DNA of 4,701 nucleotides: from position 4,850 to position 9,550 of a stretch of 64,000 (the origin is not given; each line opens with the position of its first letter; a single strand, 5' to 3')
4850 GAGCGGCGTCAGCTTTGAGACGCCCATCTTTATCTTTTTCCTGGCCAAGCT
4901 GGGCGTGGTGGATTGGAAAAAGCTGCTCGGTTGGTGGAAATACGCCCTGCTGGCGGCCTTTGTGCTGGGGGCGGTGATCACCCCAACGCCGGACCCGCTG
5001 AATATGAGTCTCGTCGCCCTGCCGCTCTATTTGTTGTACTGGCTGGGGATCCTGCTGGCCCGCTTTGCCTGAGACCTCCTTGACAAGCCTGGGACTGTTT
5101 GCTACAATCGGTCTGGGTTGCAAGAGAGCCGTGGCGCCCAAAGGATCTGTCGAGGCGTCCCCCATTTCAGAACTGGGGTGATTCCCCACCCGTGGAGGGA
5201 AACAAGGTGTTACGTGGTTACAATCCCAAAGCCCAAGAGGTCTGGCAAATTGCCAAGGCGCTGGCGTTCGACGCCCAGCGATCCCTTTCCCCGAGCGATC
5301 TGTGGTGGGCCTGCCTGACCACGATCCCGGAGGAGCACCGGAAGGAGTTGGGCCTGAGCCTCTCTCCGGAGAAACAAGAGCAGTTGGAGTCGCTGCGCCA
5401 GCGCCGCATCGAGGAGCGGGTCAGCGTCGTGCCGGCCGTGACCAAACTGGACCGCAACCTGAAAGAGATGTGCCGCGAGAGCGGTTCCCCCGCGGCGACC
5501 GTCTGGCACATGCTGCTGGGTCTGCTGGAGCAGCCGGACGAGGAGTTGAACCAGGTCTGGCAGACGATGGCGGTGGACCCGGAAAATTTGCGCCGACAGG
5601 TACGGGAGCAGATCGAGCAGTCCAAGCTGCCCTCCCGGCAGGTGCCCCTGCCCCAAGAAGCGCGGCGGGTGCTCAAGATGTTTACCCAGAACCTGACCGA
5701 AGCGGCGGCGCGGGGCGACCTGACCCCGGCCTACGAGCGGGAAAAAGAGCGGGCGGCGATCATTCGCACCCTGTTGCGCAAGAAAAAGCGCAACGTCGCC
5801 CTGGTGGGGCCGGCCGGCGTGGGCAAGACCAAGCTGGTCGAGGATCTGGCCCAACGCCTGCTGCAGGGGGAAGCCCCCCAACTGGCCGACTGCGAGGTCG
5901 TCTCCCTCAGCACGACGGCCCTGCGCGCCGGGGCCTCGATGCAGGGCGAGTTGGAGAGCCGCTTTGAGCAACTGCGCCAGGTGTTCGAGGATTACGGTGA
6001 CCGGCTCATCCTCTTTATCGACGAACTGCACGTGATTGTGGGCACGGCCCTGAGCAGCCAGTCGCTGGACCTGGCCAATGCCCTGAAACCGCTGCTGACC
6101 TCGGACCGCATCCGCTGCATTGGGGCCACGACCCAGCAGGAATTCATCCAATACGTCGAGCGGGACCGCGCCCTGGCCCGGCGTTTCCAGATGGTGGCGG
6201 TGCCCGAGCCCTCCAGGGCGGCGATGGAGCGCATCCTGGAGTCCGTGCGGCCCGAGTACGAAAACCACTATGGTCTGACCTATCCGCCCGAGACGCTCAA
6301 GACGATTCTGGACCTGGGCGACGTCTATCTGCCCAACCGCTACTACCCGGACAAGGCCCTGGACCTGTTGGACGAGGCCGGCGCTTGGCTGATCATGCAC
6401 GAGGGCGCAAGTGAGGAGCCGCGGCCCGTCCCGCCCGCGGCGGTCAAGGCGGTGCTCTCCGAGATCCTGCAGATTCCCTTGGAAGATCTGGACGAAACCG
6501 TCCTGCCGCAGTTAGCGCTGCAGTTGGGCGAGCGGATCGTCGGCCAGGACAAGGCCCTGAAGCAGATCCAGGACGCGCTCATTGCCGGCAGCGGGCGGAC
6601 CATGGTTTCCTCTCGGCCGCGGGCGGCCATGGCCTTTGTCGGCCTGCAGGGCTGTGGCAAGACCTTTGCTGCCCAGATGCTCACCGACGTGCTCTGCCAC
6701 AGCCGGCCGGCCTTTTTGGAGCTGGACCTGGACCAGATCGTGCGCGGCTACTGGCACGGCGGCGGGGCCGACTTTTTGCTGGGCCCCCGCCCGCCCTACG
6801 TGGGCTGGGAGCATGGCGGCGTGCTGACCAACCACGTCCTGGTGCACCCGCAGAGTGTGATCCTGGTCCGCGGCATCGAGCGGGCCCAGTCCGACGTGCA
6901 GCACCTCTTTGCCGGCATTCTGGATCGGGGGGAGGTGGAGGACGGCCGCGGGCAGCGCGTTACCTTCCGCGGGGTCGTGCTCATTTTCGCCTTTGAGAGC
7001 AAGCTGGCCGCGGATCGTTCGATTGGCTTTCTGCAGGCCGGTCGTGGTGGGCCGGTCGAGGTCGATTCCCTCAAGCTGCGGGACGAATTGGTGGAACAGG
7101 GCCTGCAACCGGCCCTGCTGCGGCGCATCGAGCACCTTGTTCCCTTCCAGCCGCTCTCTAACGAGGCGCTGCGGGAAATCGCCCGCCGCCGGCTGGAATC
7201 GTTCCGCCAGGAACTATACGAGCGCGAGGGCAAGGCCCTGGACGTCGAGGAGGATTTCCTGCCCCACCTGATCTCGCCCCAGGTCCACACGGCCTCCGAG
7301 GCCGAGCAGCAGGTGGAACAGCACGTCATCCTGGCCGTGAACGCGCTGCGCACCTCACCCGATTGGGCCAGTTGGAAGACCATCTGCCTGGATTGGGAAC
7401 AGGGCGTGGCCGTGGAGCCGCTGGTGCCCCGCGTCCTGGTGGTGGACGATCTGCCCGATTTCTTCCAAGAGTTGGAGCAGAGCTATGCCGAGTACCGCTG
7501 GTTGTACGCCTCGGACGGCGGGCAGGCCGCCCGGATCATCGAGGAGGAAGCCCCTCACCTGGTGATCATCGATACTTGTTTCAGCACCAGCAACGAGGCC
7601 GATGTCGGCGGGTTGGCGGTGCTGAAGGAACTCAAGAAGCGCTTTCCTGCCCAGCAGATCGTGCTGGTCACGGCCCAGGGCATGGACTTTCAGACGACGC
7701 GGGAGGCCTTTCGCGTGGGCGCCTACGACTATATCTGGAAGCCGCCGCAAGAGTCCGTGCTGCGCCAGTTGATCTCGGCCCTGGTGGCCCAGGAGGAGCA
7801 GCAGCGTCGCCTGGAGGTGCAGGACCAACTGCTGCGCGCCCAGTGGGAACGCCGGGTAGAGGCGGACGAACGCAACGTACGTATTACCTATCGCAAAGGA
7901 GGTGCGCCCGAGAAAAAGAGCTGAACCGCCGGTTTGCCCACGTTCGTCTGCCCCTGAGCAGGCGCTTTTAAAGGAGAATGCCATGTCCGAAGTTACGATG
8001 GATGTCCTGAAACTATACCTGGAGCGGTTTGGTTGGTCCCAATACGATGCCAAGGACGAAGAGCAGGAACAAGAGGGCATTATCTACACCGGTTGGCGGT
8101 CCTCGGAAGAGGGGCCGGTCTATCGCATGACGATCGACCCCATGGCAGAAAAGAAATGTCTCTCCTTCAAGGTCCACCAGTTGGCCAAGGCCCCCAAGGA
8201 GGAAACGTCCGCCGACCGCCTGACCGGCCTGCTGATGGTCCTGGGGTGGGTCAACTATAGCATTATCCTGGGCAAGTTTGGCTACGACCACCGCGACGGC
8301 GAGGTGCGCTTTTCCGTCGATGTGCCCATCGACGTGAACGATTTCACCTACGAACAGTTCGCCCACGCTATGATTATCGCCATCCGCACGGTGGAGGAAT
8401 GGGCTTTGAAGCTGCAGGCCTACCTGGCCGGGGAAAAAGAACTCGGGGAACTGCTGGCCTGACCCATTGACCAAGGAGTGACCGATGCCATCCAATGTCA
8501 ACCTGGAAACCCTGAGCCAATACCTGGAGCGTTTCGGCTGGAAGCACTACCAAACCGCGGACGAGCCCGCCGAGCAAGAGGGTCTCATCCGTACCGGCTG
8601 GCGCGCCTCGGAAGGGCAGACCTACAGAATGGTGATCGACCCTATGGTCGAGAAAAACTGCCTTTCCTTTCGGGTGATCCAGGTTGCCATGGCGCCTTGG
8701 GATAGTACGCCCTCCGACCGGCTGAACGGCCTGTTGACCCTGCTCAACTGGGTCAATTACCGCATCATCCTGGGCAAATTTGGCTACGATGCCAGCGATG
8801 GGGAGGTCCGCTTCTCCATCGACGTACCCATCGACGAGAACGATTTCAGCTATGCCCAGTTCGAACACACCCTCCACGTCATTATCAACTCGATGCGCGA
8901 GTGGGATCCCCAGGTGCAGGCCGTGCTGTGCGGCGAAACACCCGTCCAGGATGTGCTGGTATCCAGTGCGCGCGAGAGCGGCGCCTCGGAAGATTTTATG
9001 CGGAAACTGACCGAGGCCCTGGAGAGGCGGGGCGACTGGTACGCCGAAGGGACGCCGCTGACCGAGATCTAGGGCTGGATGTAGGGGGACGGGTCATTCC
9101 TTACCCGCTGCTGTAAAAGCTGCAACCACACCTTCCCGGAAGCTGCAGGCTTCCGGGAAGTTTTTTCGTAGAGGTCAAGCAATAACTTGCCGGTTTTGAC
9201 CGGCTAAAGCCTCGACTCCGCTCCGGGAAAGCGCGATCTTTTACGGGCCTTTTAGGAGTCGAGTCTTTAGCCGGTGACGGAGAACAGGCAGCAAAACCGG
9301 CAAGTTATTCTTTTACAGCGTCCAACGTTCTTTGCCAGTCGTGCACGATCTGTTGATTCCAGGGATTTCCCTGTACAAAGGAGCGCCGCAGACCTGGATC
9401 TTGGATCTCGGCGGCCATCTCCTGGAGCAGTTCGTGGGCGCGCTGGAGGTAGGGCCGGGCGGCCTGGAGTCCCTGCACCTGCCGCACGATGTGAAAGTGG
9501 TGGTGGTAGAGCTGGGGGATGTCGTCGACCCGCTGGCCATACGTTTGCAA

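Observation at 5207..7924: Clp/Hsp100-type double-AAA+ unfoldase fused to a CheY-like receiver domain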

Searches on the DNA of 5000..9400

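Call 82: search_rna_families(source=window, start=5000, end=9400, threshold=evalue, max_evalue=1)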
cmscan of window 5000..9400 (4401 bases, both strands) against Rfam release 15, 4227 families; matches with E-value up to 1: 2.
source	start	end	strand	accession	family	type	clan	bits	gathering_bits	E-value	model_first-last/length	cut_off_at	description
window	7729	7828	-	RF00416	SNORA43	Gene; snRNA; snoRNA; HACA-box;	CL00029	22.5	80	0.23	1-138/138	no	Small nucleolar RNA SNORA43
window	8134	8191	-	RF01880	Xist_exon1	Gene; lncRNA;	-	15.1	50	0.93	20-85/85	no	X-chromosome inactivation gene exon 1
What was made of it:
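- Tried and rejected: An Rfam scan of 5000-9400 found nothing (call 82).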

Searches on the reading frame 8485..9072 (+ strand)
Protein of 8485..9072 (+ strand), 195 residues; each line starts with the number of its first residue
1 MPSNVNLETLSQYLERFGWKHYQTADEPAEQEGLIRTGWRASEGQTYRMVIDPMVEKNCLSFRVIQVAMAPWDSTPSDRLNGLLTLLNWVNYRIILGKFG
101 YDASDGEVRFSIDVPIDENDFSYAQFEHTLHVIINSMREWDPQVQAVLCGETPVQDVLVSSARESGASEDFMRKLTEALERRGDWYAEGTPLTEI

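Call 21: search_protein_families(library=pfam, proteins=[window:8485-9072:+], max_evalue=0.001)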
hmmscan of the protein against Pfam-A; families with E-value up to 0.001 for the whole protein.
window:8485-9072:+ (195 aa): 1 family
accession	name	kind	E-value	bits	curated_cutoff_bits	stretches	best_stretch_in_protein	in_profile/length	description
PF10722.14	YbjN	-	2.8e-09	37.7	22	1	6-145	1-125/126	Putative bacterial sensory transduction regulator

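Call 60: find_homologous_proteins(query=window:8485-9069:+, max_evalue=0.00001)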
Query window:8485-9069:+ (195 aa): 74 proteins with E <= 0.00001 among 137 candidates.
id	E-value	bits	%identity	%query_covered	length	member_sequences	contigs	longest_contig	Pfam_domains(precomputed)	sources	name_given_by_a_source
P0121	6.2e-129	445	100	100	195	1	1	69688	PF10722.15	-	-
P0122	2.1e-82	293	65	100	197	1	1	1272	PF10722.15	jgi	-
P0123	2.8e-80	286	65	99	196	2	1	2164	PF10722.15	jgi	jgi:hypothetical protein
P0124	6.3e-78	279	64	100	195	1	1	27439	PF10722.15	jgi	jgi:hypothetical protein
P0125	5.8e-76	272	61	100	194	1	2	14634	PF10722.15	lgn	-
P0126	2.4e-67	244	58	100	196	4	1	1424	-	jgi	jgi:hypothetical protein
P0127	5.4e-66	240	56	100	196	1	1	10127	PF10722.15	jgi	jgi:hypothetical protein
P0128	9.7e-64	233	54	100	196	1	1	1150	-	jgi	jgi:hypothetical protein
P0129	3.4e-60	221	51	100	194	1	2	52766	PF10722.15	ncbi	-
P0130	4.4e-60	221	51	100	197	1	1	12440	PF10722.15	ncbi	-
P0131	6.6e-59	217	61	80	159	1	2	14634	PF10722.15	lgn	-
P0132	1.9e-57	212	54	91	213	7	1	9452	PF10722.15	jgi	-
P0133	1.3e-56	209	57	81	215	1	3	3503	PF10722.15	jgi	jgi:hypothetical protein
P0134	3.9e-56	208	57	81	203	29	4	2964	PF10722.15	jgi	jgi:hypothetical protein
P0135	4.8e-56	207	57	81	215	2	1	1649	PF10722.15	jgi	jgi:hypothetical protein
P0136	5.7e-56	207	60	78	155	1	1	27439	PF10722.15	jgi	jgi:hypothetical protein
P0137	6.6e-56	207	57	81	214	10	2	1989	PF10722.15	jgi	jgi:hypothetical protein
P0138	1.1e-55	206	57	81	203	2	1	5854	PF10722.15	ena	-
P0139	1.3e-55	206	56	81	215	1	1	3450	PF10722.15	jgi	jgi:hypothetical protein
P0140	1.8e-55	206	54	93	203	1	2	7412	PF10722.15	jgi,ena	-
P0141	1.8e-55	206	54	93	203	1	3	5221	PF10722.15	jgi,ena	-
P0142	2.4e-55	205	57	81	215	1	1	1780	PF10722.15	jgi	jgi:hypothetical protein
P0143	2.9e-55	205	52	100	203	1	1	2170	PF10722.15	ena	-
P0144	4.7e-55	204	53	92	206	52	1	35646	PF10722.15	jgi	jgi:hypothetical protein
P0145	8.8e-55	203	56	81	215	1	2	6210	PF10722.15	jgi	jgi:hypothetical protein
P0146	9.6e-55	203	57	79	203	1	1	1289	PF10722.15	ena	-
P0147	1.0e-54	203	52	92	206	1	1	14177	PF10722.15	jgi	jgi:hypothetical protein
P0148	1.3e-54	203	57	81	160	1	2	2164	PF10722.15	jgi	jgi:hypothetical protein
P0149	1.3e-54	203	56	81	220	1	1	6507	PF10722.15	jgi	jgi:hypothetical protein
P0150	1.3e-54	203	52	92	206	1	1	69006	PF10722.15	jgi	jgi:hypothetical protein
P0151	1.8e-54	202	54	93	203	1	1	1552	PF10722.15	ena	-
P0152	2.7e-54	202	50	92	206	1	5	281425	PF10722.15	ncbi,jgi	jgi:hypothetical protein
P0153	3.5e-54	201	52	92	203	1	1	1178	PF10722.15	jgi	-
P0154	4.4e-54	201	51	92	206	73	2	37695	PF10722.15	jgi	jgi:hypothetical protein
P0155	4.6e-54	201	53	93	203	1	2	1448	PF10722.15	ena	-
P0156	5.4e-54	201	50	92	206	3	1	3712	PF10722.15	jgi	jgi:hypothetical protein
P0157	6.8e-54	200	56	81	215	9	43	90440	PF10722.15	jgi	jgi:hypothetical protein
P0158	1.2e-53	200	48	100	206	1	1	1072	PF10722.15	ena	-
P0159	1.6e-53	199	59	77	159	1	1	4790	PF10722.15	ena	-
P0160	1.7e-53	199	52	93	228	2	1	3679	PF10722.15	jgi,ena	-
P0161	4.5e-53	198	57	80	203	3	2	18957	PF10722.15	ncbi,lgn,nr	ncbi:hypothetical protein HRbin15_02504 [bacterium HR15]|nr:hypothetical protein HRbin15_02504 [bact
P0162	4.7e-53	198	50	86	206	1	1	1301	PF10722.15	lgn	-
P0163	1.2e-52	196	53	87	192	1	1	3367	PF10722.15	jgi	-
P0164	1.6e-52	196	48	100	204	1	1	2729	PF10722.15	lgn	-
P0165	1.7e-52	196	51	93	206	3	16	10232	PF10722.15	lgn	-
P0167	4.0e-52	195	49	84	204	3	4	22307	PF10722.15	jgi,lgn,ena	-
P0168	6.2e-52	194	47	100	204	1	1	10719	PF10722.15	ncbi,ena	-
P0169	6.3e-52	194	46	100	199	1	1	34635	PF10722.15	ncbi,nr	ncbi:MAG: YbjN domain-containing protein [Armatimonadetes bacterium]|nr:YbjN domain-containing prote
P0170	1.6e-51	193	54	80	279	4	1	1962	PF10722.15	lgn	-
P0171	1.9e-51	192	49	92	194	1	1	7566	PF10722.15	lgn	-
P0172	3.3e-51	192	49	84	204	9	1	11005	PF10722.15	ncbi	-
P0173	3.9e-51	191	50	84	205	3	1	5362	PF10722.15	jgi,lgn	-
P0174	4.1e-51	191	51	92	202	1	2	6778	PF10722.15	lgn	-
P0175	6.9e-51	191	49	92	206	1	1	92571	PF10722.15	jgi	jgi:hypothetical protein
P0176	7.4e-51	191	48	86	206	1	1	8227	PF10722.15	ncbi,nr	ncbi:MAG: YbjN domain-containing protein [Armatimonadetes bacterium]|nr:YbjN domain-containing prote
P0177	9.4e-51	190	57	76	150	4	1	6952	PF10722.15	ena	-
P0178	9.7e-51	190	51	91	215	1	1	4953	PF10722.15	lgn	-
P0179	3.3e-49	185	55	76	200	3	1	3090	PF10722.15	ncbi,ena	-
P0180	1.3e-48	183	52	84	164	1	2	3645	PF10722.15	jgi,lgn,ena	-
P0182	1.7e-47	180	49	98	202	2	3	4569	PF10722.15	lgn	-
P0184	2.2e-45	173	45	100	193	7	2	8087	PF10722.15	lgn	-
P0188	2.1e-41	160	47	81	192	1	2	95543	PF10722.15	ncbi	-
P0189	3.0e-37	146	44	79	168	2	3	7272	PF10722.15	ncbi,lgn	-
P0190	7.4e-37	145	44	81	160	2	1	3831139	-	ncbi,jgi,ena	jgi:hypothetical protein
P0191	2.3e-33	133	39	80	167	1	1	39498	PF10722.15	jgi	jgi:hypothetical protein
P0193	3.0e-30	123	40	93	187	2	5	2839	PF10722.15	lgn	-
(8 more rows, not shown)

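Call 61: find_encoding_contigs(protein=P0190, flank=8000, max_places=2)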
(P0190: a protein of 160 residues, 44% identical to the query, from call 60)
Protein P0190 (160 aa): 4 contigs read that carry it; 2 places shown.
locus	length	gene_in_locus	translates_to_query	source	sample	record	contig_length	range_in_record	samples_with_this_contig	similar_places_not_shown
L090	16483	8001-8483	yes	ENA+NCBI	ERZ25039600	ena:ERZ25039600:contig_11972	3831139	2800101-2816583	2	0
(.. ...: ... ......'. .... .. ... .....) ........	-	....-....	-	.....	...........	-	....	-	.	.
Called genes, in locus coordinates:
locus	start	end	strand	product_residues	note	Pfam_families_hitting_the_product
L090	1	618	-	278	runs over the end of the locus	PF01435:Peptidase_M48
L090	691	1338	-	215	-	PF04011:LemA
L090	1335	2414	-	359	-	PF13439:Glyco_transf_4, PF13579:Glyco_trans_4_4, PF20706:GT4-conflict, PF00534:Glycos_transf_1, PF13692:Glyco_trans_1_4, PF13524:Glyco_trans_1_2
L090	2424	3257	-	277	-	PF03279:Lip_A_acyltrans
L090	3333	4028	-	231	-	PF01066:CDP-OH_P_transf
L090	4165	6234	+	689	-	PF00009:GTP_EFTU, PF01926:MMR_HSR1 (weak), PF22042:EF-G_D2, PF03144:GTP_EFTU_D2 (weak), PF14492:EFG_III, PF03764:EFG_IV, PF00679:EFG_C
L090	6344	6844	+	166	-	-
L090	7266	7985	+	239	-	-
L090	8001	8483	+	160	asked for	-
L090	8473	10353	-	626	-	PF21799:MurD-like_N (faint), PF02254:TrkA_N, PF02026:RyR (faint)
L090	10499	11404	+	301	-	PF22551:TY-Chap1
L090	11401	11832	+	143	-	PF22551:TY-Chap1, PF10722:YbjN (weak)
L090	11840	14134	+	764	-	PF02861:Clp_N, PF00158:Sigma54_activat (faint), PF13191:AAA_16 (weak), PF00004:AAA, PF17871:AAA_lid_9, PF07724:AAA_2, PF07728:AAA_5, PF10431:ClpB_D2-small, +4 more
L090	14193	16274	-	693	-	-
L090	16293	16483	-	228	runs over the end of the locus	-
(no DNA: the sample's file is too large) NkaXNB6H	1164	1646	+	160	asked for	-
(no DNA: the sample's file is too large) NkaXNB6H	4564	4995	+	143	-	PF22551:TY-Chap1, PF10722:YbjN (weak)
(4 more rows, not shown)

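Call 69: search_protein_families(library=pfam, proteins=[P0121], max_evalue=0.001)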
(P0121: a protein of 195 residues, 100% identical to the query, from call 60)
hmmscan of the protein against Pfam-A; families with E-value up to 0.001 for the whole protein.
P0121 (195 aa): 1 family
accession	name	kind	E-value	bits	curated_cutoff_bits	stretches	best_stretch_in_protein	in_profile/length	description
PF10722.14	YbjN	-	2.8e-09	37.7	22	1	6-145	1-125/126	Putative bacterial sensory transduction regulator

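Call 75: predict_structure(alignment_id=A5)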
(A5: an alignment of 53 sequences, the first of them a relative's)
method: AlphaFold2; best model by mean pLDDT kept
length: 195 residues; sequences in the alignment: 53
mean_pLDDT: 88.3   pTM: 0.82
mean pLDDT of the five models: 88.3, 88.0, 88.0, 86.9, 86.4
residues with pLDDT >= 90: 139; 70-90: 36; 50-70: 11; < 50: 9
segments of 3 or more residues with pLDDT < 50: 186-191
pLDDT, mean of each block of 10 residues (from residue 1): 75 94 82 88 86 89 97 95 96 94 97 83 94 95 96 95 94 91 55 51
secondary structure, 60 per line:
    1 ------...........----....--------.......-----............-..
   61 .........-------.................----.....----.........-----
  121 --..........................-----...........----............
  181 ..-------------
elements in order: H7-17 E22-25 E34-40 E46-54 E59-69 H77-93 E98-102 E107-115 H123-148 H154-164 H169-182
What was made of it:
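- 8485..9072 (+): ybjN-2: 195-aa YbjN-family protein with a type III secretion chaperone fold, a charged linker and the conserved C-terminus PLTEI. Call 75: pLDDT 88.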

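Call 77: search_protein_families(library=padloc, proteins=[window:8485-9069:+], max_evalue=0.001)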
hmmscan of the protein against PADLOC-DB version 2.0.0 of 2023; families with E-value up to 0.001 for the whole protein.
window:8485-9069:+ (195 aa): 0 families

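Call 78: fold_search(model_id=the predicted structure, library=pdb)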
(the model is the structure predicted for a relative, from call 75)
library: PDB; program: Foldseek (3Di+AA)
matches with E <= 10: 1143; with E <= 0.001: 14
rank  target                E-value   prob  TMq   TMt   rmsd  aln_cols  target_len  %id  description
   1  4h5b_B                6.3e-06  1.00  0.50  0.63   4.1       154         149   17  Crystal Structure of DR_1245 from Deinococcus radiodurans (released 2013-01-30)
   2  4h5b_A                1.6e-05  1.00  0.50  0.62   4.9       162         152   17  Crystal Structure of DR_1245 from Deinococcus radiodurans (released 2013-01-30)
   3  3kxy_A                3.0e-05  1.00  0.46  0.63   4.3       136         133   15  Crystal Structure of the ExsC-ExsE Complex (released 2010-06-30)
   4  3kxy_J                3.4e-05  1.00  0.46  0.65   4.0       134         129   16  Crystal Structure of the ExsC-ExsE Complex (released 2010-06-30)
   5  3kxy_F                4.1e-05  1.00  0.47  0.66   4.1       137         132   14  Crystal Structure of the ExsC-ExsE Complex (released 2010-06-30)
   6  3kxy_D                4.6e-05  1.00  0.49  0.70   3.9       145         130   16  Crystal Structure of the ExsC-ExsE Complex (released 2010-06-30)
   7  3kxy_H                8.7e-05  1.00  0.48  0.67   3.8       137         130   17  Crystal Structure of the ExsC-ExsE Complex (released 2010-06-30)
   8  3kxy_B                1.0e-04  1.00  0.48  0.67   3.7       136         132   16  Crystal Structure of the ExsC-ExsE Complex (released 2010-06-30)
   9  5z38_D                2.9e-04  1.00  0.45  0.57   3.7       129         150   13  Crystal structure of CsrA bound to CesT (released 2018-04-04)
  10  4g6t_A                3.5e-04  1.00  0.46  0.66   4.2       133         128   12  Structure of the HopA1-SchA Chaperone-Effector Complex (released 2013-06-05)
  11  5z38_C                4.9e-04  1.00  0.51  0.62   4.0       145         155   14  Crystal structure of CsrA bound to CesT (released 2018-04-04)
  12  5z38_A                8.4e-04  1.00  0.49  0.59   6.3       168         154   13  Crystal structure of CsrA bound to CesT (released 2018-04-04)
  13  9ux0_C                9.4e-04  1.00  0.52  0.74   3.2       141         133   13  Crystal structure of the virulence effector VepA in complex with its secretion chaperone VecA (released 2025-06-25)
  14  1n5b_B                9.9e-04  1.00  0.41  0.61   4.6       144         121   11  Crystal Structure Of The Yersinia enterocolitica Molecular Chaperone Syce (released 2002-11-20)
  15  9ux0_B                1.5e-03  1.00  0.52  0.74   3.1       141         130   13  Crystal structure of the virulence effector VepA in complex with its secretion chaperone VecA (released 2025-06-25)
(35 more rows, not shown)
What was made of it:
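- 8485..9072 (+): Call 78: top structural matches DR_1245, ExsC, CesT and SycE.
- On YbjN family (PF10722), for the partner genes: Calls 75, 78: DR_1245, ExsC and CesT are the top matches.
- The fold is confirmed (calls 75, 78). The partner has the type III secretion chaperone fold (call 78).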
